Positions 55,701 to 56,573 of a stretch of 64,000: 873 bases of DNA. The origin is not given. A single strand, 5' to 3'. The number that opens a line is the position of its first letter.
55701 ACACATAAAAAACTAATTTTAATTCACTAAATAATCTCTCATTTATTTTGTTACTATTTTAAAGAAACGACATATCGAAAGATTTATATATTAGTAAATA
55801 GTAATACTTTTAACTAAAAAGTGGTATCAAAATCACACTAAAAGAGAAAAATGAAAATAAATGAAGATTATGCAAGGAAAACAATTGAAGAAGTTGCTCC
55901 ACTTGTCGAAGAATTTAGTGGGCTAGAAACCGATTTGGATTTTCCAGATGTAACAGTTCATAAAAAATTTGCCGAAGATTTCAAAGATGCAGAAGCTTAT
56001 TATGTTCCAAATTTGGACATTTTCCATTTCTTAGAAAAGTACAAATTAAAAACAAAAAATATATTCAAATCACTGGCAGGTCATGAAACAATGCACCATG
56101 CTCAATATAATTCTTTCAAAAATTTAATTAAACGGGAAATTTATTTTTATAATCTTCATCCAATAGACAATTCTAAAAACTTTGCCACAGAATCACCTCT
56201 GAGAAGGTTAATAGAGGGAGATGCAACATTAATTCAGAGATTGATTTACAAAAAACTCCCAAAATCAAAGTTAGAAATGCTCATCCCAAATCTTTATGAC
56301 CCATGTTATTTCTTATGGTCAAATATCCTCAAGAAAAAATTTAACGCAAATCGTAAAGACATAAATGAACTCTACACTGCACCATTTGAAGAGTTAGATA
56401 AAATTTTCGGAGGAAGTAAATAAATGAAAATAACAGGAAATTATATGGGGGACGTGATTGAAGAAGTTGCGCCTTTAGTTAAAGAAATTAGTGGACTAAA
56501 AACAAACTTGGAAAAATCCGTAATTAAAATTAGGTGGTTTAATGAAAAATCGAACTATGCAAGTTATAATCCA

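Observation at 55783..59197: Seven-gene translationally coupled cassette: three zincin-like paralogs, a membrane HExxH protein, a hidden RHH protein, a kinase-like protein and a TM protein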

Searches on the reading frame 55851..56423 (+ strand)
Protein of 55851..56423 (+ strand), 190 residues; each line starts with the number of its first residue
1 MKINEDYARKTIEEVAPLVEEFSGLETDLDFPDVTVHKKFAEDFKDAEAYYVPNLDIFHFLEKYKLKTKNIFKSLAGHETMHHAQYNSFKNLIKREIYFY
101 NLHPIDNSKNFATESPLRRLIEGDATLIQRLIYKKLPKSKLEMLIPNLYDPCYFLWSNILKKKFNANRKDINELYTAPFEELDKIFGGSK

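Call 5: search_protein_families(library=pfam, proteins=[window:55851-56423:+], max_evalue=1)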
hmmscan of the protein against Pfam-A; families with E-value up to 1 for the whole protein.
window:55851-56423:+ (190 aa): 1 family
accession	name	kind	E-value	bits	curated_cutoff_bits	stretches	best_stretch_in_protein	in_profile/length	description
PF18818.7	MPTase-PolyVal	-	0.19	12.3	27.5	1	45-87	17-59/126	Zincin-like metallopeptidase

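Call 10: search_protein_families(library=ncbifam, proteins=[window:55851-56423:+], max_evalue=1)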
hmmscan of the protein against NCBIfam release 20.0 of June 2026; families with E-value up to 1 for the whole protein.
window:55851-56423:+ (190 aa): 0 families

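Call 11: find_homologous_proteins(query=A1, max_evalue=0.001)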
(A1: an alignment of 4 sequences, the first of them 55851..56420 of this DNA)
Query A1 (4 sequences) (190 aa, profile of the alignment): 40 proteins with E <= 0.001 among 3692 candidates.
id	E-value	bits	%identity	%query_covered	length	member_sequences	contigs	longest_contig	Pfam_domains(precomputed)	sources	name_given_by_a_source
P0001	1.5e-83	297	34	98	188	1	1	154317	-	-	-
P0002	2.3e-81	290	39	99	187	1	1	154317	-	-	-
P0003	2.8e-75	270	100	100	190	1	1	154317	-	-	-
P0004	7.1e-68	246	35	100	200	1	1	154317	-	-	-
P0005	5.2e-51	191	43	98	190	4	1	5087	-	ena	-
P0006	5.8e-51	191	43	98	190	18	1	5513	-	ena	-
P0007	1.2e-50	190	41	98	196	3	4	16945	-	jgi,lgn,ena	-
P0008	2.9e-50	189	42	100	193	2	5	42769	-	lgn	-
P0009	3.7e-50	188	42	98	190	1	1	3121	-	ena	-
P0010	5.8e-49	185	47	99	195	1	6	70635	-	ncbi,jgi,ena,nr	ncbi:hypothetical protein COU58_00130 [Candidatus Pacearchaeota archaeon CG10_big_fil_rev_8_21_14_0_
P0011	9.6e-49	184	42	98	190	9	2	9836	-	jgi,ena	-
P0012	4.3e-46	175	38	99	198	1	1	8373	-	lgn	-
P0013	2.2e-45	173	37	98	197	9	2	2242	-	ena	-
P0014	3.4e-44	169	42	98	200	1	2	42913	-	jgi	jgi:hypothetical protein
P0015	8.5e-44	168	38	99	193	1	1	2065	-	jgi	-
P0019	2.4e-41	160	39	99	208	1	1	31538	-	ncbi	-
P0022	8.3e-41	158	38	98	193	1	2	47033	-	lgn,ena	-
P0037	2.4e-26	111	32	98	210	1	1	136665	-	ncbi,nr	ncbi:MAG: hypothetical protein NUV46_02350 [Nanoarchaeota archaeon]|nr:hypothetical protein [Nanoarc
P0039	7.9e-24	103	36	93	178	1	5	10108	-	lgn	-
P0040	1.7e-21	95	33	97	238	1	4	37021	-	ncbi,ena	-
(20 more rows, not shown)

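Call 12: search_solved_structures(query=A1, max_evalue=10, show_alignments=3)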
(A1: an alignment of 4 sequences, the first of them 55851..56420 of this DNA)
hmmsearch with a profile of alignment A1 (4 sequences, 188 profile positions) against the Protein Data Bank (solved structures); distinct sequences matched with E-value up to 10: 1.
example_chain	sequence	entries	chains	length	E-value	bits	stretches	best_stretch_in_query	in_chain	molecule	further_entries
7d8u_A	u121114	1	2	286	0.0075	19.4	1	33-101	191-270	GTP--RNA guanylyltransferase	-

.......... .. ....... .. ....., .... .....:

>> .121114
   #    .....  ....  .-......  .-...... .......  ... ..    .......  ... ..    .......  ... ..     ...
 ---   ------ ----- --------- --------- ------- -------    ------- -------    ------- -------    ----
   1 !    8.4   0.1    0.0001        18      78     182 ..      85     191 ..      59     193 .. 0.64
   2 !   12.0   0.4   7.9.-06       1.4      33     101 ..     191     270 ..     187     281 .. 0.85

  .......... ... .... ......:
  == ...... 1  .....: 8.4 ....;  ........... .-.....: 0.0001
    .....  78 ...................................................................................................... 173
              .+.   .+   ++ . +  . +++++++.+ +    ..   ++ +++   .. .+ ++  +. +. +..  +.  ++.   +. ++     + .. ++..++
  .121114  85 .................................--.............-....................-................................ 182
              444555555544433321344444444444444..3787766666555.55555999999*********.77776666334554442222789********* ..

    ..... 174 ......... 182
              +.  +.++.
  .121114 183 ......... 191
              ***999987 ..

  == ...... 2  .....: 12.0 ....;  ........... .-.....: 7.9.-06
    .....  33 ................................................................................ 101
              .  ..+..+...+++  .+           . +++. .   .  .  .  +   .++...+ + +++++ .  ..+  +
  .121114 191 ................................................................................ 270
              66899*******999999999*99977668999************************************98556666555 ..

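Call 37: search_protein_families(library=padloc, proteins=[window:55851-56423:+], max_evalue=1)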
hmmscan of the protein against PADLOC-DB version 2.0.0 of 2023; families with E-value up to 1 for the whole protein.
window:55851-56423:+ (190 aa): 0 families

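Call 38: search_protein_families(library=phrogs, proteins=[window:55851-56423:+], max_evalue=1)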
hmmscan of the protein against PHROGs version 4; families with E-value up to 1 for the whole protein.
window:55851-56423:+ (190 aa): 2 families
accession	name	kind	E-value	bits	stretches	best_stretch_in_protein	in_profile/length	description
phrog_32777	-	unknown function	0.012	17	1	51-167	34-150/167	-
phrog_7663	-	unknown function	0.29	12.3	1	6-46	9-48/72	-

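Call 57: find_encoding_contigs(protein=P0008, flank=6000, max_places=1)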
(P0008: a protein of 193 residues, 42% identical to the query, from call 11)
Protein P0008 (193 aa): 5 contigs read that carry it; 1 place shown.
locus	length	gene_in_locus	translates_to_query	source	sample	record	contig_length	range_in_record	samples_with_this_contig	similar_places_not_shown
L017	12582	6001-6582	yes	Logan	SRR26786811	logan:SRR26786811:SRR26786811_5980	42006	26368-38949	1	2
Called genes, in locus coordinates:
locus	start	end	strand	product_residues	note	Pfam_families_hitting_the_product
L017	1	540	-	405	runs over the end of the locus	PF12704:MacB_PCD, PF02687:FtsX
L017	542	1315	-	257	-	PF02463:SMC_N (faint), PF00005:ABC_tran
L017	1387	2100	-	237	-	-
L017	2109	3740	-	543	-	PF01336:tRNA_anti-codon (weak), PF01368:DHH (faint)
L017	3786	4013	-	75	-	-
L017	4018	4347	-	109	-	-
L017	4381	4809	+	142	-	PF01092:Ribosomal_S6e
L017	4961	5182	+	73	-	-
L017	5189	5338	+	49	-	-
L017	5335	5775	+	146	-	-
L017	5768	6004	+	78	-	-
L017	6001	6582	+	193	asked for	-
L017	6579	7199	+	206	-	-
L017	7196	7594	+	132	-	-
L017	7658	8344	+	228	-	PF00535:Glycos_transf_2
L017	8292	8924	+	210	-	-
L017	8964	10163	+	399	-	PF00009:GTP_EFTU, PF01926:MMR_HSR1 (weak), PF03193:RsgA_GTPase (weak), PF16897:MMR_HSR1_Xtn (faint), PF03144:GTP_EFTU_D2 (weak), PF09173:eIF2_C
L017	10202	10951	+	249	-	-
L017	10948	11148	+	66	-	-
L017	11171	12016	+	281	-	PF12705:PDDEXK_1, PF01930:Cas_Cas4 (weak)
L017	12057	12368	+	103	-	PF01022:HTH_5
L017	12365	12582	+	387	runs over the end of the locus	PF00266:Aminotran_5, PF00155:Aminotran_1_2 (weak), PF01212:Beta_elim_lyase (weak), PF01041:DegT_DnrJ_EryC1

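Call 58: find_encoding_contigs(protein=P0037, flank=6000, max_places=1)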
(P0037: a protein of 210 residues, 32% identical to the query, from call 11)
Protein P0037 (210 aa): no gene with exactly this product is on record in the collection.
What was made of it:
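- Tried and rejected: P0037 was not on record (call 58).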

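Call 59: find_encoding_contigs(protein=P0040, flank=6000, max_places=1)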
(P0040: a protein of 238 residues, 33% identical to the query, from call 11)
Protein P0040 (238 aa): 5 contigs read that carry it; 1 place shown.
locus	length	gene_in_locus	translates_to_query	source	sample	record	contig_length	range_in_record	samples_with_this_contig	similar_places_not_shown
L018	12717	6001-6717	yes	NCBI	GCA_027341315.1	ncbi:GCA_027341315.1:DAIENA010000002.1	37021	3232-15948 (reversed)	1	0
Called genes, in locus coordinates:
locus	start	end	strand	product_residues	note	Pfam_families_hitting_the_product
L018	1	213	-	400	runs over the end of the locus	PF00675:Peptidase_M16, PF05193:Peptidase_M16_C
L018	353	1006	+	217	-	PF00227:Proteasome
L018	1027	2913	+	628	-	PF17214:KH_TffA, PF00753:Lactamase_B, PF16661:Lactamase_B_6, PF23023:Anti-Pycsar_Apyc1, PF12706:Lactamase_B_2, PF10996:Beta-Casp, PF07521:RMMBL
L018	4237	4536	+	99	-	-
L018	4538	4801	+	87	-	-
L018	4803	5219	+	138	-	-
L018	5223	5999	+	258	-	PF01978:TrmB, PF11495:TrmB_EBD_N (weak)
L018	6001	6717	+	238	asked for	-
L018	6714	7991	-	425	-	PF09249:tRNA_NucTransf2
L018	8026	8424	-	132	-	PF09845:OapC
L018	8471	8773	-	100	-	-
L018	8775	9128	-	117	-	PF09846:OapB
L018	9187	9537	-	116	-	-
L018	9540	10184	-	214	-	PF03193:RsgA_GTPase (faint), PF01926:MMR_HSR1, PF02421:FeoB_N, PF08477:Roc (faint), PF00009:GTP_EFTU (weak)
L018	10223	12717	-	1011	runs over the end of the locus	PF00801:PKD (faint), PF18911:PKD_4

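Call 60: find_encoding_contigs(protein=P0019, flank=5000, max_places=1)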
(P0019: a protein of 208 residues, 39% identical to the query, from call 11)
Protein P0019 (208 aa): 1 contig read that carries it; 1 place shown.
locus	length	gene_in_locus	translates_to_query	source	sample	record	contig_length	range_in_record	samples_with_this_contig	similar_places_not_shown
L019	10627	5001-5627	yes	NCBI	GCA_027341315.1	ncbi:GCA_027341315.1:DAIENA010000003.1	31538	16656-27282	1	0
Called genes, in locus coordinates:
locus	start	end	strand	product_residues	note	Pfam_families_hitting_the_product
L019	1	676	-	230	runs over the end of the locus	-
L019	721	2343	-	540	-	PF01336:tRNA_anti-codon (weak), PF01368:DHH (weak)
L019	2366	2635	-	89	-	-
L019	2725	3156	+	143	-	PF01092:Ribosomal_S6e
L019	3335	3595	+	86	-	-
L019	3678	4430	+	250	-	PF00535:Glycos_transf_2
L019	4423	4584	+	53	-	-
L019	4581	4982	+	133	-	-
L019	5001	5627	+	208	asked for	-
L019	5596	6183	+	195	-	-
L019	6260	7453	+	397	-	PF00009:GTP_EFTU, PF01926:MMR_HSR1, PF03193:RsgA_GTPase (weak), PF03144:GTP_EFTU_D2 (weak), PF09173:eIF2_C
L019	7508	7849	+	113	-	-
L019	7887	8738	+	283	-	PF12705:PDDEXK_1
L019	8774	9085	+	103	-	PF01022:HTH_5, PF01978:TrmB (weak)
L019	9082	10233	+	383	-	PF00266:Aminotran_5, PF01212:Beta_elim_lyase, PF01041:DegT_DnrJ_EryC1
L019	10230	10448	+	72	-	PF08984:DUF1858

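Call 61: find_encoding_contigs(protein=P0014, flank=5000, max_places=1)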
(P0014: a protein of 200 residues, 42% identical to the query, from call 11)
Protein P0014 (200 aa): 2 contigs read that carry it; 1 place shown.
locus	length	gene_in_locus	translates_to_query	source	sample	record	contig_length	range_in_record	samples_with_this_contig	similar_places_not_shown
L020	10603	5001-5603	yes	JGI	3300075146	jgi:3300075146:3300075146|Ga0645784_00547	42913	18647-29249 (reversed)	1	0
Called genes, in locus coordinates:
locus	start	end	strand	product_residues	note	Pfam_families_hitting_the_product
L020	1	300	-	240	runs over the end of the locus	PF02463:SMC_N (faint), PF00005:ABC_tran, PF13304:AAA_21 (faint)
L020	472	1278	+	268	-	-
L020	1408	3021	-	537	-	PF01336:tRNA_anti-codon (weak), PF01368:DHH (weak)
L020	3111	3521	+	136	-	-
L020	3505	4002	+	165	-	PF01092:Ribosomal_S6e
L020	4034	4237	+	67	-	-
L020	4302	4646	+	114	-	-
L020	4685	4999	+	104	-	-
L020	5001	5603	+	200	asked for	-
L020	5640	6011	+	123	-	-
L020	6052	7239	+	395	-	PF00009:GTP_EFTU, PF01926:MMR_HSR1 (weak), PF03193:RsgA_GTPase (weak), PF03144:GTP_EFTU_D2 (weak), PF09173:eIF2_C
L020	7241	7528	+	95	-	-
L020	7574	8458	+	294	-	PF12705:PDDEXK_1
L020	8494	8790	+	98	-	PF01022:HTH_5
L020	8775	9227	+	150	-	PF13420:Acetyltransf_4 (weak), PF13673:Acetyltransf_10 (weak), PF00583:Acetyltransf_1, PF13508:Acetyltransf_7, PF08445:FR47 (weak)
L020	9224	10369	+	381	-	PF00266:Aminotran_5, PF01212:Beta_elim_lyase, PF01041:DegT_DnrJ_EryC1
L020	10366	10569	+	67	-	PF08984:DUF1858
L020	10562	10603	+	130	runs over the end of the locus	PF01592:NifU_N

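Call 62: find_encoding_contigs(protein=P0022, flank=5000, max_places=1)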
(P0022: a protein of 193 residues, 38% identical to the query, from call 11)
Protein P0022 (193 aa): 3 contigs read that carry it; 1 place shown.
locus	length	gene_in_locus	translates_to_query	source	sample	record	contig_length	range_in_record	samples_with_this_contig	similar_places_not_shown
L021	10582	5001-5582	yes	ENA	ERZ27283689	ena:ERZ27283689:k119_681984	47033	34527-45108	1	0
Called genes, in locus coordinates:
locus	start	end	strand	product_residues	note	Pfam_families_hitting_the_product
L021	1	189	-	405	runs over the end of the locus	PF01136:Peptidase_U32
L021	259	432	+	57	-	-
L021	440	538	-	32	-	-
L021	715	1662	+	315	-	PF07992:Pyr_redox_2, PF13738:Pyr_redox_3, PF00070:Pyr_redox (weak)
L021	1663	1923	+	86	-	PF00111:Fer2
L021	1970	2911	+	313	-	PF01935:DUF87, PF12846:AAA_10 (faint)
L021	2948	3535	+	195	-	PF00578:AhpC-TSA, PF08534:Redoxin, PF10417:1-cysPrx_C (weak)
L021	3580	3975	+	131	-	-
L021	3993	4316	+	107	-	-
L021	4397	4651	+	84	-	-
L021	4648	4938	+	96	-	-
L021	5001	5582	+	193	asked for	-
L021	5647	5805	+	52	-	-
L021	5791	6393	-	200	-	PF00583:Acetyltransf_1, PF13508:Acetyltransf_7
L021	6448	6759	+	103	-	-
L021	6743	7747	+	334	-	PF01866:Diphthamide_syn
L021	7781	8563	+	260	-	PF01323:DSBA, PF13462:Thioredoxin_4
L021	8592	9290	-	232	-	PF00970:FAD_binding_6, PF08030:NAD_binding_6 (faint), PF00175:NAD_binding_1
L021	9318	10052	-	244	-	PF02463:SMC_N (weak), PF00005:ABC_tran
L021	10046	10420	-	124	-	PF01592:NifU_N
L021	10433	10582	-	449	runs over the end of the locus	PF19295:SufBD_N, PF01458:SUFBD_core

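Call 63: find_encoding_contigs(protein=P0039, flank=5000, max_places=1)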
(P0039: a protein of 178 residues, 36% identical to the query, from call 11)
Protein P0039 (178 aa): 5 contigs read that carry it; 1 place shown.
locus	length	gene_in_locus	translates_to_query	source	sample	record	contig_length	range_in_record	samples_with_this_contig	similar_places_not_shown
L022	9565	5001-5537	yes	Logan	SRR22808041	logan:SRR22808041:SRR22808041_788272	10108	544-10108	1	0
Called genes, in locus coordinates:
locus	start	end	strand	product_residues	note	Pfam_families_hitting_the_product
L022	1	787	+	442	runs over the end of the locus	?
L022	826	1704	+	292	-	-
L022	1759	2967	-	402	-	PF12704:MacB_PCD, PF02687:FtsX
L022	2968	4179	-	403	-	PF12704:MacB_PCD, PF02687:FtsX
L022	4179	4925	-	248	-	PF02463:SMC_N, PF00005:ABC_tran, PF13304:AAA_21 (faint)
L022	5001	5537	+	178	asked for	-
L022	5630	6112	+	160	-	PF01092:Ribosomal_S6e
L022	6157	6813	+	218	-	PF05148:Methyltransf_8 (weak), PF13489:Methyltransf_23, PF13847:Methyltransf_31, PF08241:Methyltransf_11, PF08242:Methyltransf_12, PF13649:Methyltransf_25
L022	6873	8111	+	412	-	PF05496:RuvB_N, PF00158:Sigma54_activat (faint), PF14532:Sigma54_activ_2 (weak), PF00004:AAA, PF07728:AAA_5, PF13173:AAA_14, PF16193:AAA_assoc_2, PF12002:MgsA_C, +2 more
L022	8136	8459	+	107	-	-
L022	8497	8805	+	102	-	-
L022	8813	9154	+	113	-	-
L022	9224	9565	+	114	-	?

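Call 86: search_protein_families(library=pfam, proteins=[L017:5335-5775:+, L021:4397-4651:+, L021:4648-4938:+, L020:4685-4999:+], max_evalue=0.05)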
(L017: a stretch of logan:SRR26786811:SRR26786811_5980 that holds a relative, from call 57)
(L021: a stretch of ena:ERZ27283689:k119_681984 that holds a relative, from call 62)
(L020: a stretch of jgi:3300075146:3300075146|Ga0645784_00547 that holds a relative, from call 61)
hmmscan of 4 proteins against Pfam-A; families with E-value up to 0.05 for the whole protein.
L017:5335-5775:+ (146 aa): 0 families

L021:4397-4651:+ (84 aa): 0 families

L021:4648-4938:+ (96 aa): 2 families
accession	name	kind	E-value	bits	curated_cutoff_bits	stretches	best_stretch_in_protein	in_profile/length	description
PF05973.20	Gp49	-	0.0055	17.2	23.9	1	14-76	2-67/90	Phage derived protein Gp49-like (DUF891)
PF15781.12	ParE-like_toxin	-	0.0062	16.9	28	1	8-76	4-71/87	ParE-like toxin of type II bacterial toxin-antitoxin system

L020:4685-4999:+ (104 aa): 1 family
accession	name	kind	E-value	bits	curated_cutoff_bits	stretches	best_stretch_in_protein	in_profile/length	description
PF16248.10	DUF4905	-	0.031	14.6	29.6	0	39-85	25-68/83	Domain of unknown function (DUF4905)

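Call 99: search_protein_families(library=pfam, proteins=[L021:4397-4651:+, L019:4423-4584:+, L017:5189-5338:+], max_evalue=1)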
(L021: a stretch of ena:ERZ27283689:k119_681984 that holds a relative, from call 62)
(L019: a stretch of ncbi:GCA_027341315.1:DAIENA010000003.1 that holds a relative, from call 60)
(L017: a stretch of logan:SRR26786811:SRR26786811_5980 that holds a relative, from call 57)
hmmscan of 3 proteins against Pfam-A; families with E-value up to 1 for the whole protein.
L021:4397-4651:+ (84 aa): 0 families

L019:4423-4584:+ (53 aa): 2 families
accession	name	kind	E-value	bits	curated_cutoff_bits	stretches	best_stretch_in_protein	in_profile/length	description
PF01402.27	RHH_1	-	0.0017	18.6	20.5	1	7-36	1-29/39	Ribbon-helix-helix protein, copG family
PF13678.12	Peptidase_M85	-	0.068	13.2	23.8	1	5-42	38-77/251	NFkB-p65-degrading zinc protease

L017:5189-5338:+ (49 aa): 2 families
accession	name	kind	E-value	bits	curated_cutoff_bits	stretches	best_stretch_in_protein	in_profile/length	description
PF01402.27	RHH_1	-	0.0027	18.1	20.5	1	4-42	1-38/39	Ribbon-helix-helix protein, copG family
PF22473.1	PilJ_Pilin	-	0.091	13.2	26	1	1-26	11-36/81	PilJ, Pilin domain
